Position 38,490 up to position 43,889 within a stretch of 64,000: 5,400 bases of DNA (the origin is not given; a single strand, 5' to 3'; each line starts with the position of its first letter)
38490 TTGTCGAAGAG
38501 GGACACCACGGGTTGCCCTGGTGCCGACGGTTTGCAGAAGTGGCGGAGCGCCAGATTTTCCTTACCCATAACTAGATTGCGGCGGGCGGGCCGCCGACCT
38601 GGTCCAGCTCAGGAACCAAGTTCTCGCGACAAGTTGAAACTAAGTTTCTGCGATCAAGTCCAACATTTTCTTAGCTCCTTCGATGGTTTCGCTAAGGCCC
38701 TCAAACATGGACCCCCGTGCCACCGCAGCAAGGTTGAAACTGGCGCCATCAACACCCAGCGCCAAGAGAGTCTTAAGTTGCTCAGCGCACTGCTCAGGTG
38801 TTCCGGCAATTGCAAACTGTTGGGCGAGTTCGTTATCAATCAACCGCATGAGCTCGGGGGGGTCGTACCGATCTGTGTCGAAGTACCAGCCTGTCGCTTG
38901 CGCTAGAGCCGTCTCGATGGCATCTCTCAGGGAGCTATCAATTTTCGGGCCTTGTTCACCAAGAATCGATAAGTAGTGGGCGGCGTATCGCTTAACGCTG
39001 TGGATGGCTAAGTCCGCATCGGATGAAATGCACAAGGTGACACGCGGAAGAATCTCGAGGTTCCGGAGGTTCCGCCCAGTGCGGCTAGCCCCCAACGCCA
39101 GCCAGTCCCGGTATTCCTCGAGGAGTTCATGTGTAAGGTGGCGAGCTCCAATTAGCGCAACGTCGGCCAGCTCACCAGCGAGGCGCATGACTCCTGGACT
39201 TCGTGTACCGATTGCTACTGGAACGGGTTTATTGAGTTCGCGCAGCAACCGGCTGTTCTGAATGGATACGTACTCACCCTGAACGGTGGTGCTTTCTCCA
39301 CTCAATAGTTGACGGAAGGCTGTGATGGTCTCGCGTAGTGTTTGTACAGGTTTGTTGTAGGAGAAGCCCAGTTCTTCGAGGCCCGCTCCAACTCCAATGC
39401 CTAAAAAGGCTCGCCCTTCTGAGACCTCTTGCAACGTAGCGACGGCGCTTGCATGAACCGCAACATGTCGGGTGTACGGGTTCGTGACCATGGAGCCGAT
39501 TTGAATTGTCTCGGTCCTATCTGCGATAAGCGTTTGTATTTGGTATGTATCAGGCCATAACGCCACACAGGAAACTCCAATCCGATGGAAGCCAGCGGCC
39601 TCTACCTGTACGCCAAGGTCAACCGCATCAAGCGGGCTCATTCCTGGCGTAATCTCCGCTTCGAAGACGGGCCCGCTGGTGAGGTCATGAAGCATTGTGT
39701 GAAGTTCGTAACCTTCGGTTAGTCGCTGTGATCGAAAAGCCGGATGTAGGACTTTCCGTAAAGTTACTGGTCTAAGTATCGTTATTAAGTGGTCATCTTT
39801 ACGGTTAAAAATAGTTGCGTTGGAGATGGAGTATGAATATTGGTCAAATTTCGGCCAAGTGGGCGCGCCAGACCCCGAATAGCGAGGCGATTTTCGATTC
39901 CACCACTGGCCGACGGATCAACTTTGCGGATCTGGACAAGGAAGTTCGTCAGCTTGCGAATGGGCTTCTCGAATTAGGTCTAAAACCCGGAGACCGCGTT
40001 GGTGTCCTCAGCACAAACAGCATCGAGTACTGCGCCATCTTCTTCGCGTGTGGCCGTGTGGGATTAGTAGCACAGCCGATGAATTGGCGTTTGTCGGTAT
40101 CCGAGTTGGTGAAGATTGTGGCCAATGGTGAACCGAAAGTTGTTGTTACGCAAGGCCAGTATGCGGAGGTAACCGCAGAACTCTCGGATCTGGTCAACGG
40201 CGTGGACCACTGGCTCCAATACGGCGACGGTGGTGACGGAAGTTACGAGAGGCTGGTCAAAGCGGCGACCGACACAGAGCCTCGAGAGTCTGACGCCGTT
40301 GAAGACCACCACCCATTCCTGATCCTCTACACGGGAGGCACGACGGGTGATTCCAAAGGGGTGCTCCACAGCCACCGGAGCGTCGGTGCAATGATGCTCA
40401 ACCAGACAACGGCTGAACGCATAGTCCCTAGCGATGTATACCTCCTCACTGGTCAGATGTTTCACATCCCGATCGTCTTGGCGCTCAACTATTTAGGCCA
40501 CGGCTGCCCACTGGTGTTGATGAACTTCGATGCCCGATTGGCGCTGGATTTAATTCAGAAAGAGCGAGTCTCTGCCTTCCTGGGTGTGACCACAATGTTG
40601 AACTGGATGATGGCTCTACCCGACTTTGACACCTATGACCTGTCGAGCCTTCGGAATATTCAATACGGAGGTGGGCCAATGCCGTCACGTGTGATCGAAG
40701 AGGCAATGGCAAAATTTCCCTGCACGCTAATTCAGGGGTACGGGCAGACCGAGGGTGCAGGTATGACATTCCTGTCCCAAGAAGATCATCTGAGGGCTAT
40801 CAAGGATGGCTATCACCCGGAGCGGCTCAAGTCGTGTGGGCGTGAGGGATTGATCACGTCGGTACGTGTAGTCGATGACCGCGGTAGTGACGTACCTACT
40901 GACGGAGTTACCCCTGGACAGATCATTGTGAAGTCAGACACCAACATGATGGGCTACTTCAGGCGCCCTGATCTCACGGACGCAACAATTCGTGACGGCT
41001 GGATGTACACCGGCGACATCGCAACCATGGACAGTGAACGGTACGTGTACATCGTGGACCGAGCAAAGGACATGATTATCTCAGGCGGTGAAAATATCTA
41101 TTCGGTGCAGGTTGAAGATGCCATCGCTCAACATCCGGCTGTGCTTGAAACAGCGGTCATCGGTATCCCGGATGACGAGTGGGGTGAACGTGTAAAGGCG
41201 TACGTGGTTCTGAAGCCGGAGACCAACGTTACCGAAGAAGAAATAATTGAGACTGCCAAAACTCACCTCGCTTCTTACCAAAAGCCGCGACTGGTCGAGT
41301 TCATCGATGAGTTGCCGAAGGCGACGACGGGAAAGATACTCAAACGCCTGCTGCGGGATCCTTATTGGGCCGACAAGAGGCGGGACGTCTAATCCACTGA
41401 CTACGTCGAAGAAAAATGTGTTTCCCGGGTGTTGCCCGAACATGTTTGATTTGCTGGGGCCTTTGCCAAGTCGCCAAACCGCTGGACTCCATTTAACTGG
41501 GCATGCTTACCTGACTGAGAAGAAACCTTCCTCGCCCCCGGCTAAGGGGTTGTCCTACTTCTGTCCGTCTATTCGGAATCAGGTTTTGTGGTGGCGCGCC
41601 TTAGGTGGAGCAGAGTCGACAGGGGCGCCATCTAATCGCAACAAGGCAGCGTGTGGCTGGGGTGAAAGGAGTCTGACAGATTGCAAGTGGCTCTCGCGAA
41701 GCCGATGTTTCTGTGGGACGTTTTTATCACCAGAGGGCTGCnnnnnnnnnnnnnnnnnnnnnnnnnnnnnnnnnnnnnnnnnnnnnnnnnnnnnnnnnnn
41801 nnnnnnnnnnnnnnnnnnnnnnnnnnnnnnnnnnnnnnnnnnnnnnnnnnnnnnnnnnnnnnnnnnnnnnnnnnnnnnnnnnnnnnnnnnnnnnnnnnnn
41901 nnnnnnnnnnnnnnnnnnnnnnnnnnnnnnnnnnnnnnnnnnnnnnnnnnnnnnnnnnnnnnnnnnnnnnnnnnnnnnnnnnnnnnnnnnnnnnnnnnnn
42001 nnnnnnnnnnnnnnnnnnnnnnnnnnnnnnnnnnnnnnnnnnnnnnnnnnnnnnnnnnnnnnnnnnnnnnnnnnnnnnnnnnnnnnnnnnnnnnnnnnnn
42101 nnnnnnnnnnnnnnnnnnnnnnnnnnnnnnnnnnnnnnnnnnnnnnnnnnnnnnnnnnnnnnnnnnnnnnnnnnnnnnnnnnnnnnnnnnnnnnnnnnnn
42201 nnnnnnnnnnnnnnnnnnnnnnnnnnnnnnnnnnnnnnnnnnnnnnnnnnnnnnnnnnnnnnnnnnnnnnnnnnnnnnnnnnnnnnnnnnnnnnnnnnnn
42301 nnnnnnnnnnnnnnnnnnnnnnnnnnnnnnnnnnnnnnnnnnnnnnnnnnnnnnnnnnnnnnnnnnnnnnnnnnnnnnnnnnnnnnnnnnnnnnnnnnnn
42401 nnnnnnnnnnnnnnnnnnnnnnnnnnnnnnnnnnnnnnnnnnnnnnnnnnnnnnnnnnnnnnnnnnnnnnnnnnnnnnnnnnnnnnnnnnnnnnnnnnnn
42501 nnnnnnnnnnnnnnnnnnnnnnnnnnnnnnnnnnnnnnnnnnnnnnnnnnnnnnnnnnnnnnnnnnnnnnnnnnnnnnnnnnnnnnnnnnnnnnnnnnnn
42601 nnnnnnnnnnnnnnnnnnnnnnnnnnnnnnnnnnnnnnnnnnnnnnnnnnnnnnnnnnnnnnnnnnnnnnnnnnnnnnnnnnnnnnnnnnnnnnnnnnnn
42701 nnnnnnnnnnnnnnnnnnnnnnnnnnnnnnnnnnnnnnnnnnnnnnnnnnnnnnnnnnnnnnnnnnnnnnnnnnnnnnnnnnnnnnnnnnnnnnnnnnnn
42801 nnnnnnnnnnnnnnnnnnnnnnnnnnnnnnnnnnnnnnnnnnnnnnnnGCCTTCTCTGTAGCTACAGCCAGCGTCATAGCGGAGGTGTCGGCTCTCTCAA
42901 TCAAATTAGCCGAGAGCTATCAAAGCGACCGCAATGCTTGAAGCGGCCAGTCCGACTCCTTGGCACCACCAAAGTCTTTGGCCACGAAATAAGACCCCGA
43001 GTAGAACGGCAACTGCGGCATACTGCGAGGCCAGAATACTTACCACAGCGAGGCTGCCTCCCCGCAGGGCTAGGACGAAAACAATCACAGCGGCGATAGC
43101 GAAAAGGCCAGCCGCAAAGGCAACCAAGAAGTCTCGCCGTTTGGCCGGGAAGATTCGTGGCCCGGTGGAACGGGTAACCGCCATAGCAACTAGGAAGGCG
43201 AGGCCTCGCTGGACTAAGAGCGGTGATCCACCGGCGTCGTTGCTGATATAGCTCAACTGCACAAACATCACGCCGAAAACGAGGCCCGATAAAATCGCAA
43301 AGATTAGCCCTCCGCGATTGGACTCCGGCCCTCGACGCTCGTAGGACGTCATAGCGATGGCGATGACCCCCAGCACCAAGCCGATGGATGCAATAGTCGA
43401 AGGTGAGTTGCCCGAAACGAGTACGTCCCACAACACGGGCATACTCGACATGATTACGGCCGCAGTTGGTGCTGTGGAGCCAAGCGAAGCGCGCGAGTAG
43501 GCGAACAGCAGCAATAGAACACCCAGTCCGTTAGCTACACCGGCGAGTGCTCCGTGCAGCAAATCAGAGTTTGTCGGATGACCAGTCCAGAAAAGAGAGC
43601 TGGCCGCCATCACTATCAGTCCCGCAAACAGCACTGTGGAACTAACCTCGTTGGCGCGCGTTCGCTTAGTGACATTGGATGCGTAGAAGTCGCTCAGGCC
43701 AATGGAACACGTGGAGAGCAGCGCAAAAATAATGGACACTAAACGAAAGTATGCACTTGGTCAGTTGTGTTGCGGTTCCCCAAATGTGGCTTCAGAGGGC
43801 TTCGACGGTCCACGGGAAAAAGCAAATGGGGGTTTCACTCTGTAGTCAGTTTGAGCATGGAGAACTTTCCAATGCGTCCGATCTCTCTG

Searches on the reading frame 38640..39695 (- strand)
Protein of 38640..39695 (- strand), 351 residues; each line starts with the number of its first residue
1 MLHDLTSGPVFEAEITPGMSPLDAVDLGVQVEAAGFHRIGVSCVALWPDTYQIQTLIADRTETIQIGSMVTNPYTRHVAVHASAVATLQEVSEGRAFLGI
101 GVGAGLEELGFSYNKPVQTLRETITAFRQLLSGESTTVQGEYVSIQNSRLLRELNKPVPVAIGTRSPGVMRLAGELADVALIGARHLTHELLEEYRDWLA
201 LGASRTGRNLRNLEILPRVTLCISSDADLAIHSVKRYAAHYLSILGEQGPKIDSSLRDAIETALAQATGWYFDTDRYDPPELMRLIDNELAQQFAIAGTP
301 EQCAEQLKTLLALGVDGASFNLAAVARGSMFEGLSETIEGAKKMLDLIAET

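Call 37: search_protein_families(library=pfam, proteins=[window:38640-39695:-], max_evalue=0.00001)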
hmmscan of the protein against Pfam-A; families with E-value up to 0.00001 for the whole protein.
window:38640-39695:- (351 aa): 1 family
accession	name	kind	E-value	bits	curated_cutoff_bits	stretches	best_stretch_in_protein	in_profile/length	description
PF00296.26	Bac_luciferase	-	9.6e-52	176.7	27.9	1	17-316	18-313/314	Luciferase-like monooxygenase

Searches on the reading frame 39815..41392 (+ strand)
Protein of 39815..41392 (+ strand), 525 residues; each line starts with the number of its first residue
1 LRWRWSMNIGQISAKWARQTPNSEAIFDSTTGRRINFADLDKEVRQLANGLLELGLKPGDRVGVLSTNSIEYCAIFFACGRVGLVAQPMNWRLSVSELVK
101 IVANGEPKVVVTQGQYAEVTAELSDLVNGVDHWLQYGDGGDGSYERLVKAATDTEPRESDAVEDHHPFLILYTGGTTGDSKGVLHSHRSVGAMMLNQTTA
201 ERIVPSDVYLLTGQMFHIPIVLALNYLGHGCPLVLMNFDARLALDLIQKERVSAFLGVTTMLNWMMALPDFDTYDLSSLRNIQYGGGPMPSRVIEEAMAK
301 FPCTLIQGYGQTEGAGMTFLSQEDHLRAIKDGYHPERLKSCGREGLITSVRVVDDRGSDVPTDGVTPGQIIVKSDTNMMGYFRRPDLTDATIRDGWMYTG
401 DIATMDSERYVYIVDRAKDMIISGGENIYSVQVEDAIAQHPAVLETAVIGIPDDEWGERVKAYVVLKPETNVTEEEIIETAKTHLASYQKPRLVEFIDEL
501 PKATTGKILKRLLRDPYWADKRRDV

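Call 37: search_protein_families(library=pfam, proteins=[window:39815-41392:+], max_evalue=0.00001)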
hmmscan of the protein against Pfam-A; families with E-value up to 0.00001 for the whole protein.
window:39815-41392:+ (525 aa): 2 families
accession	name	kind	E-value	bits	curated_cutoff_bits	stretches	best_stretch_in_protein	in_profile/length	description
PF00501.34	AMP-binding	-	2.1e-77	261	29.9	1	15-382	3-384/384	AMP-binding enzyme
PF13193.12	AMP-binding_C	-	6.2e-22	78.7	24.5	1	432-507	1-76/76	AMP-binding enzyme C-terminal domain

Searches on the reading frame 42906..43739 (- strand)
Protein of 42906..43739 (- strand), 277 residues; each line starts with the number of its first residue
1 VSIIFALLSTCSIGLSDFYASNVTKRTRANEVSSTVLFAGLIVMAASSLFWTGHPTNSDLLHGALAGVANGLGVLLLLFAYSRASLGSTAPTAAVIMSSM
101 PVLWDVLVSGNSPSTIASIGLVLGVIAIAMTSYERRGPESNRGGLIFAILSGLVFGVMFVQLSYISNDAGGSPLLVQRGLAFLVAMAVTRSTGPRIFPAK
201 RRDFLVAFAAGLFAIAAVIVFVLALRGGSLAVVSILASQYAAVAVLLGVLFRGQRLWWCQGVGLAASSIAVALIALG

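Call 37: search_protein_families(library=pfam, proteins=[window:42906-43739:-], max_evalue=0.00001)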
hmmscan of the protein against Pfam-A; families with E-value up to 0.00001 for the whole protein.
window:42906-43739:- (277 aa): 1 family
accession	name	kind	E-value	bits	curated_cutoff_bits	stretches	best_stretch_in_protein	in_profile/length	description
PF00892.27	EamA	-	3.6e-13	50.4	28.2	2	2-132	3-134/135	EamA-like transporter family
